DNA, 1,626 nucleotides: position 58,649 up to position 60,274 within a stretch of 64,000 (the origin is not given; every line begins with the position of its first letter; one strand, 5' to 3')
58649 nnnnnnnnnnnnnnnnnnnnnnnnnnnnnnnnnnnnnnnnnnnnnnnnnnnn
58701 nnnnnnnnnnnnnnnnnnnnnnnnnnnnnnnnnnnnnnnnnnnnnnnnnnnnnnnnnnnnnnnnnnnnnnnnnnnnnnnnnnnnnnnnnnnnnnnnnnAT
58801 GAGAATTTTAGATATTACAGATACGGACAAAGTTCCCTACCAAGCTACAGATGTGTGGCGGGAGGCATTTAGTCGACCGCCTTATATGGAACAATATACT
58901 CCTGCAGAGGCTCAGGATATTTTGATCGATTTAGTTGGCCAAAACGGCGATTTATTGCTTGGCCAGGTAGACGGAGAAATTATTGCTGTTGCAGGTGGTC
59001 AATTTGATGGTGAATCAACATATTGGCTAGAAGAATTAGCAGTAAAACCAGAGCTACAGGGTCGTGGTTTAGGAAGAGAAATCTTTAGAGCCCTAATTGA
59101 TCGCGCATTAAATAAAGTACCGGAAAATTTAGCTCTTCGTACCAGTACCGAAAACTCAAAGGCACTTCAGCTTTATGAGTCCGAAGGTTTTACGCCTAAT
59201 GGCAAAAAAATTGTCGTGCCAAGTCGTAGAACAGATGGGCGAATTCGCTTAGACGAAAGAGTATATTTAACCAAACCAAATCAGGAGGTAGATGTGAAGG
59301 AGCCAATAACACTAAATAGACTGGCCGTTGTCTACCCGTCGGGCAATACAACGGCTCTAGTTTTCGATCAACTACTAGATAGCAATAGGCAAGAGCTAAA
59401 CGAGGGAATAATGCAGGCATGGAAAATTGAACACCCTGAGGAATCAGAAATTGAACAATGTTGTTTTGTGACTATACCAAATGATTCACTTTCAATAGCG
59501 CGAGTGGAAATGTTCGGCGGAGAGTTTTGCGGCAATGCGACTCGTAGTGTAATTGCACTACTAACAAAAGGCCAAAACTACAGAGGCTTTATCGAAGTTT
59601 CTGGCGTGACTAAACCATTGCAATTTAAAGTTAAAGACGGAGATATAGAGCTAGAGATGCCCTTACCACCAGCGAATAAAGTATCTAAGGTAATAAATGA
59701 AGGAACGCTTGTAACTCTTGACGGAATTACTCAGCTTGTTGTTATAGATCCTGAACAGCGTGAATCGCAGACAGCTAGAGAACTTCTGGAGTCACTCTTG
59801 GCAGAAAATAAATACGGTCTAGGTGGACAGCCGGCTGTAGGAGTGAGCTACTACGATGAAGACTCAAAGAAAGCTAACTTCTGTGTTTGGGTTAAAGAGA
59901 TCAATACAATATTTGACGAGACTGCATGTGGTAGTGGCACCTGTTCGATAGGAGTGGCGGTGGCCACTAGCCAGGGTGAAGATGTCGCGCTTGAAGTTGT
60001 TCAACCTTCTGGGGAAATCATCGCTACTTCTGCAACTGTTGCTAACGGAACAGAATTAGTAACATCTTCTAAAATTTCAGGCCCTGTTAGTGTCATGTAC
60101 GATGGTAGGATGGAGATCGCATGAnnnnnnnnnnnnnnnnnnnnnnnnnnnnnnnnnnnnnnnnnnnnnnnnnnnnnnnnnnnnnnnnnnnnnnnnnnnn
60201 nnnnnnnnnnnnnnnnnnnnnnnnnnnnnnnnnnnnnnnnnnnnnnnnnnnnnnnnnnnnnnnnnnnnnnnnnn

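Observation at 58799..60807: GNAT-DapF-like fusion protein overlapping a VanX-type D-Ala-D-Ala dipeptidase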

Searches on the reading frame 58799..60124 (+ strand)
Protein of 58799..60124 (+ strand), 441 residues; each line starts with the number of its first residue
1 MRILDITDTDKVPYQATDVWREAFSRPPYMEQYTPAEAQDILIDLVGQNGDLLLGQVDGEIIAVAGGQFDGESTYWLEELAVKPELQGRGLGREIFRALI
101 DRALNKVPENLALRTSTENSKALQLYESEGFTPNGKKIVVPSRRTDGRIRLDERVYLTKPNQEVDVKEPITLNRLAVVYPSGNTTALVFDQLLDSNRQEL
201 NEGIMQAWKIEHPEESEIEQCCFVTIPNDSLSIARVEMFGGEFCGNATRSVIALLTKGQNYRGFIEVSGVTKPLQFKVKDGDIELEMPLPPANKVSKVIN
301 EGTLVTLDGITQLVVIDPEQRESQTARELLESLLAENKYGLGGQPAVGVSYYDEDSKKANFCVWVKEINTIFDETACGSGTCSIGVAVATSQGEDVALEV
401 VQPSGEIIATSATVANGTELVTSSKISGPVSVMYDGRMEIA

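Call 3: search_protein_families(library=pfam, proteins=[window:58799-60124:+], max_evalue=1)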
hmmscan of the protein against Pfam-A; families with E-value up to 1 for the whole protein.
window:58799-60124:+ (441 aa): 9 families
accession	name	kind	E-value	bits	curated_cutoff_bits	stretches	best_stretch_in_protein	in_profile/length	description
PF00583.31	Acetyltransf_1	-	4.1e-14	53.3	20.7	1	27-131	10-116/116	Acetyltransferase (GNAT) family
PF13508.13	Acetyltransf_7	-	2.9e-13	50.4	27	1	53-132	6-83/84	Acetyltransferase (GNAT) domain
PF13673.13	Acetyltransf_10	-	3.7e-08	33.9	23.6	1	58-136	39-112/128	Acetyltransferase (GNAT) domain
PF08445.16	FR47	-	5.7e-06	26.7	22.1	1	54-132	2-78/86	FR47-like protein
PF13302.13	Acetyltransf_3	-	0.0018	19.4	25.4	1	76-132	81-138/138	Acetyltransferase (GNAT) domain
PF14542.12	Acetyltransf_CG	-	0.0055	17.3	30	1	63-104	13-54/80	GCN5-related N-acetyl-transferase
PF01678.24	DAP_epimerase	-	0.017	15.6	34.7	0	375-410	66-103/121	Diaminopimelate epimerase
PF13420.13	Acetyltransf_4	-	0.057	13.9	24.3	1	56-134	55-137/155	Acetyltransferase (GNAT) domain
PF13480.13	Acetyltransf_6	-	0.18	12.4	22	1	39-104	60-125/143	Acetyltransferase (GNAT) domain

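Call 4: search_protein_families(library=ncbifam, proteins=[window:58799-60124:+], max_evalue=1)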
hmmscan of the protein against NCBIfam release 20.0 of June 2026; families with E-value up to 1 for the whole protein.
window:58799-60124:+ (441 aa): 23 families
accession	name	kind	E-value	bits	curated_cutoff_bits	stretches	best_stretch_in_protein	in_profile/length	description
NF033599.1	His_racem_CntK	equivalog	2.2e-22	79.8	300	1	179-434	10-264/271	histidine racemase CntK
NF052224.1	HistRaceHisRFuso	equivalog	2.3e-14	53.7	400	1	178-406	8-228/254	histidine racemase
TIGR01575.1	rimI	equivalog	1.6e-12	47.7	86.4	1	34-133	14-114/132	ribosomal protein S18-alanine N-acetyltransferase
NF002959.0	PRK03624.1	equivalog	1.3e-08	34.6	124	1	38-133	37-131/147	GNAT family acetyltransferase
NF007025.1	PRK09491.1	equivalog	1.9e-07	31.1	173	1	77-132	65-120/145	ribosomal protein S18-alanine N-acetyltransferase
NF040501.1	resist_ArsN2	equivalog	4.2e-06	26.4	125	1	47-135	21-105/133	arsenic resistance N-acetyltransferase ArsN2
NF049894.1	CG3035_N_ac_Glu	equivalog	0.00011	21.5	280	1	35-133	191-291/300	N-acetylglutamate synthase, CG3035 family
NF040503.1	resist_ArsN1a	equivalog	0.00014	21.6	170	1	82-134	84-136/159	arsinothricin resistance N-acetyltransferase ArsN1 family A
TIGR00652.1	DapF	equivalog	0.00047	19.6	114.65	1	375-413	212-250/270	diaminopimelate epimerase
TIGR03448.1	mycothiol_MshD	equivalog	0.001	18.4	163.1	1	80-134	234-288/294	mycothiol synthase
NF008212.0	PRK10975.1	equivalog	0.0013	18.6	219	1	80-131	169-220/232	dTDP-4-amino-4,6-dideoxy-D-galactose acyltransferase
NF007807.0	PRK10514.1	equivalog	0.002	18.1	134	1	77-136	73-127/147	acetyltransferase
NF053587.1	SpmdActasePaiA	equivalog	0.0026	17.5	250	1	74-137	90-153/172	spermidine/spermine N(1)-acetyltransferase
NF000359.1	sat3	exception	0.013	15.5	360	1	18-135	40-156/180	streptothricin N-acetyltransferase Sat3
TIGR03103.1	trio_acet_GNAT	equivalog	0.016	13.7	569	1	72-132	155-213/547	N-acetylglutaminylglutamine synthetase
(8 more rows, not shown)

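Call 6: find_homologous_proteins(query=window:58799-60121:+)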
Query window:58799-60121:+ (441 aa): 724 proteins with E <= 0.001 among 8000 candidates; the best 120 are listed.
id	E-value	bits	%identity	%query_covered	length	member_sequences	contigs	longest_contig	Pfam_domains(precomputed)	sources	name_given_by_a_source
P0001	3.7e-290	980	100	100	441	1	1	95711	PF13673.14,PF13508.14,PF08445.17,PF26317.1,PF00583.32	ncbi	-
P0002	1.4e-199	682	70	100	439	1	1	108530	PF13673.14,PF13508.14,PF08445.17,PF26317.1,PF00583.32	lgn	-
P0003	1.7e-148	513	54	100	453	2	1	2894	PF13673.14,PF13508.14,PF26317.1,PF00583.32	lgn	-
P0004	2.4e-147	510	55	97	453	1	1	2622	PF13673.14,PF13508.14,PF26317.1,PF00583.32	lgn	-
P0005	4.0e-147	509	54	96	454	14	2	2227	PF13508.14,PF26317.1,PF00583.32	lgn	-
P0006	1.5e-146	507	54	97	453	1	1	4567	PF13673.14,PF13508.14,PF26317.1,PF00583.32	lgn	-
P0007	1.7e-146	507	53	100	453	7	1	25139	PF13673.14,PF13508.14,PF26317.1,PF00583.32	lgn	-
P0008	2.4e-146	506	54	97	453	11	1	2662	PF13673.14,PF13508.14,PF26317.1,PF00583.32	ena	-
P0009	9.4e-146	504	52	100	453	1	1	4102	PF13673.14,PF13508.14,PF26317.1,PF00583.32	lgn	-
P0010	2.2e-145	503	54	97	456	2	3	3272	PF13673.14,PF13508.14,PF26317.1,PF00583.32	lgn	-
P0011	2.2e-145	503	54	96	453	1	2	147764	PF13673.14,PF13508.14,PF26317.1,PF00583.32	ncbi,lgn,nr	ncbi:MAG TPA: GNAT family N-acetyltransferase [Patescibacteria group bacterium]|nr:GNAT family N-ace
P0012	2.9e-145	503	56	97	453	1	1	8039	PF13508.14,PF08445.17,PF26317.1,PF00583.32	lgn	-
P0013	4.8e-145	502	52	100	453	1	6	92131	PF13673.14,PF13508.14,PF08445.17,PF26317.1,PF00583.32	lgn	-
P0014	1.4e-144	501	53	98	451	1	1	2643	PF13673.14,PF13508.14,PF26317.1,PF00583.32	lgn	-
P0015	1.6e-144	500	52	100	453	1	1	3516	PF13508.14,PF26317.1,PF00583.32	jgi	-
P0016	1.8e-144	500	54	96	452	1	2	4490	PF13673.14,PF13508.14,PF26317.1,PF00583.32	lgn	-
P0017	1.5e-143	497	54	97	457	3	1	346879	PF13673.14,PF13508.14,PF26317.1,PF00583.32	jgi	jgi:diaminopimelate epimerase/ribosomal protein S18 acetylase RimI-like enzyme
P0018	2.2e-143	497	54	97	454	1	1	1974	PF13508.14,PF26317.1,PF00583.32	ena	-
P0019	2.3e-143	497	55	96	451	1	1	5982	PF13673.14,PF13508.14,PF26317.1,PF00583.32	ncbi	-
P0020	8.6e-143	495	52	97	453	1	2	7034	PF13673.14,PF13508.14,PF08445.17,PF26317.1,PF00583.32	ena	-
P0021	7.0e-141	488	53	96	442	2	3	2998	PF13673.14,PF13508.14,PF26317.1,PF00583.32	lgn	-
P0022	6.4e-140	485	52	100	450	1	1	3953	PF13673.14,PF13508.14,PF26317.1,PF00583.32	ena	-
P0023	7.2e-140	485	51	99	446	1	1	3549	PF13673.14,PF13508.14,PF26317.1,PF00583.32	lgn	-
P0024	1.1e-139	485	51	100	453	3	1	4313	PF13673.14,PF13508.14,PF26317.1,PF00583.32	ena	-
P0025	1.3e-139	484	51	100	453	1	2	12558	PF13673.14,PF13508.14,PF26317.1,PF00583.32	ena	-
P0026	1.9e-139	484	53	96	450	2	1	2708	PF13673.14,PF13508.14,PF08445.17,PF26317.1,PF00583.32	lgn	-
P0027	2.1e-139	484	54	98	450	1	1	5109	PF13673.14,PF13508.14,PF08445.17,PF26317.1,PF00583.32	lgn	-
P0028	2.4e-139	483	54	100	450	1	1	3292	PF13673.14,PF13508.14,PF26317.1,PF00583.32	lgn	-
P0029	4.5e-139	482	55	97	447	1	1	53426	PF13673.14,PF13508.14,PF26317.1,PF00583.32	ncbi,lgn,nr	ncbi:MAG TPA: GNAT family N-acetyltransferase [Candidatus Saccharimonadales bacterium]|nr:GNAT famil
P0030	7.6e-139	482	52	96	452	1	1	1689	PF13673.14,PF13508.14,PF08445.17,PF26317.1,PF00583.32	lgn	-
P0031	2.2e-138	480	53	96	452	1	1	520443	PF13673.14,PF13508.14,PF26317.1,PF00583.32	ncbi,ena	-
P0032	4.2e-138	479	52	97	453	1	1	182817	PF13673.14,PF13508.14,PF08445.17,PF26317.1,PF00583.32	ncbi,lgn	-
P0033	1.2e-137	478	49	100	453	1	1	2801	PF13508.14,PF26317.1,PF00583.32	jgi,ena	-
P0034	1.5e-137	477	54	95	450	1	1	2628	PF13673.14,PF13508.14,PF08445.17,PF26317.1,PF00583.32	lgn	-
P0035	2.5e-137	477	53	99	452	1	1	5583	PF13673.14,PF13508.14,PF26317.1,PF00583.32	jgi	jgi:diaminopimelate epimerase/ribosomal protein S18 acetylase RimI-like enzyme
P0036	5.5e-137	476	50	100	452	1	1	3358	PF13508.14,PF26317.1,PF00583.32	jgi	-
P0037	2.1e-136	474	51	100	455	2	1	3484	PF13673.14,PF13508.14,PF26317.1,PF00583.32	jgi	jgi:diaminopimelate epimerase/GNAT superfamily N-acetyltransferase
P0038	1.0e-135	471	50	100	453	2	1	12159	PF13673.14,PF13508.14,PF08445.17,PF26317.1,PF00583.32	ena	-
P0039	2.0e-135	470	50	100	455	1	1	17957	PF13673.14,PF13508.14,PF08445.17,PF26317.1,PF00583.32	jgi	jgi:ribosomal protein S18 acetylase RimI-like enzyme/diaminopimelate epimerase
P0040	2.3e-135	470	53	97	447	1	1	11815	PF13673.14,PF13508.14,PF26317.1,PF00583.32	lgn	-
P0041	2.9e-135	470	52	100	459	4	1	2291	PF13673.14,PF13508.14,PF08445.17,PF26317.1,PF00583.32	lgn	-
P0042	3.8e-135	469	53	95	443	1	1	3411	PF13673.14,PF13508.14,PF08445.17,PF26317.1,PF00583.32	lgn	-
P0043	7.2e-135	469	53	96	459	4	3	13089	PF13508.14,PF26317.1,PF00583.32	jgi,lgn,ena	jgi:diaminopimelate epimerase/GNAT superfamily N-acetyltransferase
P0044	4.0e-134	466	51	99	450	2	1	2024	PF13673.14,PF13508.14,PF08445.17,PF26317.1,PF00583.32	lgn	-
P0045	1.2e-133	465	52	95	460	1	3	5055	PF13508.14,PF01678.25,PF26317.1,PF00583.32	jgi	jgi:histidine racemase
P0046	7.5e-133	462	51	100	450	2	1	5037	PF26317.1,PF00583.32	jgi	jgi:histidine racemase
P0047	2.0e-132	461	50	99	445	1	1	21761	PF13673.14,PF13508.14,PF08445.17,PF26317.1,PF00583.32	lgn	-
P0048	2.2e-132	460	51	97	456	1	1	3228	PF13673.14,PF13508.14,PF08445.17,PF26317.1,PF00583.32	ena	-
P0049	3.2e-132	460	53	97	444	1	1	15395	PF13673.14,PF13508.14,PF26317.1,PF00583.32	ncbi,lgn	-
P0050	6.0e-132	459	53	98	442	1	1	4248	PF13673.14,PF13508.14,PF08445.17,PF26317.1,PF00583.32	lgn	-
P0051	3.5e-131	456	51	97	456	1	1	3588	PF13673.14,PF13508.14,PF26317.1,PF00583.32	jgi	jgi:diaminopimelate epimerase/GNAT superfamily N-acetyltransferase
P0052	2.0e-130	454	51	97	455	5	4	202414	PF13673.14,PF13508.14,PF26317.1,PF00583.32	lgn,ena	-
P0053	4.6e-130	453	50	99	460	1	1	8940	PF13673.14,PF13508.14,PF08445.17,PF26317.1,PF00583.32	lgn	-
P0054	5.5e-130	452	51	96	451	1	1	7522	PF13508.14,PF26317.1,PF00583.32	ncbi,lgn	-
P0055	1.1e-129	452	52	96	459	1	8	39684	PF13673.14,PF13508.14,PF26317.1,PF00583.32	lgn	-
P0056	2.8e-129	450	50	96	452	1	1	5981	PF13673.14,PF13508.14,PF08445.17,PF26317.1,PF00583.32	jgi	jgi:diaminopimelate epimerase/ribosomal protein S18 acetylase RimI-like enzyme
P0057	5.2e-129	449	49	99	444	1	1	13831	PF13673.14,PF13508.14,PF26317.1,PF00583.32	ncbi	-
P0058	1.6e-128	448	51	96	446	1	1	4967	PF13673.14,PF13508.14,PF26317.1,PF00583.32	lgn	-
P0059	3.6e-128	447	50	98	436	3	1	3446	PF13673.14,PF13508.14,PF26317.1,PF00583.32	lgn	-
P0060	3.6e-128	447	51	99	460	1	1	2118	PF13673.14,PF13302.14,PF13508.14,PF08445.17,PF26317.1,PF00583.32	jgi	jgi:histidine racemase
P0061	4.1e-128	446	52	95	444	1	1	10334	PF13508.14,PF26317.1,PF00583.32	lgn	-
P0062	1.4e-127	445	48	97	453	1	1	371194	PF13673.14,PF13508.14,PF26317.1,PF00583.32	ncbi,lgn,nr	ncbi:MAG: hypothetical protein JWM81_847 [Candidatus Saccharibacteria bacterium]|nr:hypothetical pro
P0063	5.9e-127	443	50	99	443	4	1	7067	PF13673.14,PF13508.14,PF08445.17,PF26317.1,PF00583.32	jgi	-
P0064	1.5e-126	441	50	97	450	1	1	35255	PF26317.1,PF00583.32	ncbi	-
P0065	1.6e-126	441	50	96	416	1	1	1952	PF13673.14,PF13508.14,PF08445.17,PF26317.1,PF00583.32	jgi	jgi:diaminopimelate epimerase/GNAT superfamily N-acetyltransferase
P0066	6.5e-126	439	50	99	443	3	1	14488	PF13508.14,PF26317.1,PF00583.32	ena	-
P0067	1.0e-124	435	51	97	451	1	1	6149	PF13508.14,PF26317.1,PF00583.32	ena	-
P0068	3.2e-124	434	50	97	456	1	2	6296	PF13673.14,PF13508.14,PF08445.17,PF26317.1,PF00583.32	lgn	-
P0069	3.6e-124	433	49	100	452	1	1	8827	PF13508.14,PF08445.17,PF26317.1,PF00583.32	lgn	-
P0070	4.5e-121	423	52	90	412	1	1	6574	PF13673.14,PF13508.14,PF08445.17,PF26317.1,PF00583.32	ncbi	-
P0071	5.3e-120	420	48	96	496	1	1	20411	PF13673.14,PF13508.14,PF26317.1,PF00583.32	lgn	-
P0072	3.0e-119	417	49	96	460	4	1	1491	PF13508.14,PF26317.1,PF00583.32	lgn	-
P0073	3.1e-119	417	56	78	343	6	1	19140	PF26317.1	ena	-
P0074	1.1e-118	415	45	100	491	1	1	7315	PF13673.14,PF13508.14,PF26317.1,PF00583.32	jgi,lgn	-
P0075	2.0e-118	414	49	96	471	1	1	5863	PF13673.14,PF13508.14,PF26317.1,PF00583.32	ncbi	-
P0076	3.1e-118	414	48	96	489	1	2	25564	PF13673.14,PF13508.14,PF26317.1,PF00583.32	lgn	-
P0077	6.9e-118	413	47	97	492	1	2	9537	PF13673.14,PF13508.14,PF26317.1,PF00583.32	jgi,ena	-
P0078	6.9e-118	413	47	96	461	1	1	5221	PF13508.14,PF08445.17,PF26317.1,PF00583.32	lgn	-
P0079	7.7e-118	412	49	97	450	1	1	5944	PF13508.14,PF26317.1,PF00583.32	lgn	-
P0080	3.1e-117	410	47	96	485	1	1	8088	PF13673.14,PF13508.14,PF26317.1,PF00583.32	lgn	-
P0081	3.5e-117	410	47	97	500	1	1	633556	PF13673.14,PF13508.14,PF26317.1,PF00583.32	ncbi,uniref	ncbi:GNAT family N-acetyltransferase [Nocardia sp. NPDC050697]|uniref:GNAT family N-acetyltransferas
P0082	1.8e-115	405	50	89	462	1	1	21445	PF26317.1,PF00583.32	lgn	-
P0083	2.0e-115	405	46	99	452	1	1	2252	PF13673.14,PF13302.14,PF13508.14,PF26317.1,PF00583.32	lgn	-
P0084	4.4e-115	403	48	97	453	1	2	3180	PF13673.14,PF13508.14,PF26317.1,PF00583.32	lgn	-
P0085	8.6e-115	402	46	96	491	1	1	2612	PF13673.14,PF13508.14,PF08445.17,PF26317.1,PF00583.32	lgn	-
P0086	1.0e-114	402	45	100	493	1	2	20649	PF13673.14,PF13508.14,PF26317.1,PF00583.32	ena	-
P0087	1.2e-114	402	47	97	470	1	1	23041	PF13673.14,PF13508.14,PF08445.17,PF26317.1,PF00583.32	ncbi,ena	-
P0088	3.9e-114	400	49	96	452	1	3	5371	PF13673.14,PF13508.14,PF08445.17,PF26317.1,PF00583.32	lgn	-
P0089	5.1e-114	400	49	96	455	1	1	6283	PF13673.14,PF13508.14,PF26317.1,PF00583.32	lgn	-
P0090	6.0e-114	400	46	95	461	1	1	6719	PF13673.14,PF13508.14,PF08445.17,PF26317.1,PF00583.32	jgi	jgi:ribosomal protein S18 acetylase RimI-like enzyme/diaminopimelate epimerase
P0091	2.3e-113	398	45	97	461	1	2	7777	PF13673.14,PF13508.14,PF26317.1,PF00583.32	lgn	-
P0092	1.5e-112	395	48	95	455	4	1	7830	PF13673.14,PF13508.14,PF26317.1,PF00583.32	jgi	-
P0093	3.8e-110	387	46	95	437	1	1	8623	PF13673.14,PF13508.14,PF26317.1,PF00583.32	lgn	-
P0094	3.2e-109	384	47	97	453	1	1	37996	PF13673.14,PF13508.14,PF08445.17,PF26317.1,PF00583.32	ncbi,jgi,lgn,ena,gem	ncbi:MAG: GNAT family N-acetyltransferase [bacterium]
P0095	1.5e-108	382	44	95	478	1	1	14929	PF13508.14,PF08445.17,PF26317.1,PF00583.32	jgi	jgi:ribosomal protein S18 acetylase RimI-like enzyme/diaminopimelate epimerase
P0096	3.2e-106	374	46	96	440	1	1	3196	PF13673.14,PF13508.14,PF26317.1,PF00583.32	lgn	-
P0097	7.9e-106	373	45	100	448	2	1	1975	PF13673.14,PF13508.14,PF26317.1,PF00583.32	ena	-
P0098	6.9e-104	367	58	68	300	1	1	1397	PF26317.1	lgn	-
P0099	8.7e-104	366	54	75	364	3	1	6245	PF26317.1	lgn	-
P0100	4.2e-103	364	44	96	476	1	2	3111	PF13508.14,PF26317.1,PF00583.32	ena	-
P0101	2.6e-102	361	43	100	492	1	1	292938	PF13508.14,PF26317.1,PF00583.32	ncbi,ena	-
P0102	4.9e-102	360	60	61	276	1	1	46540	PF26317.1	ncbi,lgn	-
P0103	4.4e-100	354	61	61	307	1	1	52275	PF26317.1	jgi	jgi:diaminopimelate epimerase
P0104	5.2e-100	354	43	97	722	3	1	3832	PF08659.17,PF00550.32,PF13508.14,PF26317.1,PF00583.32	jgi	jgi:diaminopimelate epimerase/ribosomal protein S18 acetylase RimI-like enzyme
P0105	2.0e-99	352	57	66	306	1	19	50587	PF26317.1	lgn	-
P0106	5.6e-97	344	59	61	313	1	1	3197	PF26317.1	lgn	-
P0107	1.0e-96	343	59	60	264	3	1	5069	PF26317.1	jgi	-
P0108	3.1e-96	341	58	63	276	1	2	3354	PF26317.1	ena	-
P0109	4.7e-96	341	53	68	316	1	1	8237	PF26317.1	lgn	-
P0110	1.2e-95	339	56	66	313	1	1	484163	PF26317.1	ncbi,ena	-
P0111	1.3e-95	339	60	61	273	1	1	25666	PF26317.1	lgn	-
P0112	2.2e-95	338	60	60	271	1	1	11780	PF26317.1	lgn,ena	-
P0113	3.4e-94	335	58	61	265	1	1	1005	PF26317.1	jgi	jgi:diaminopimelate epimerase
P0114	1.2e-93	333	60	61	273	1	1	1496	PF26317.1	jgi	-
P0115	1.4e-93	333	56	63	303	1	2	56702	PF26317.1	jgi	jgi:diaminopimelate epimerase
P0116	4.5e-93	331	49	79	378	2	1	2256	PF13508.14,PF26317.1,PF00583.32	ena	-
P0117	5.4e-93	331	59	61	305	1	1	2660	PF26317.1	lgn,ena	-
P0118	1.5e-92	329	55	62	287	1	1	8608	PF26317.1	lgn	-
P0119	3.4e-92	328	57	61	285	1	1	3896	PF26317.1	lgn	-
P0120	4.0e-92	328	58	61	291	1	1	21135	PF26317.1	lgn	-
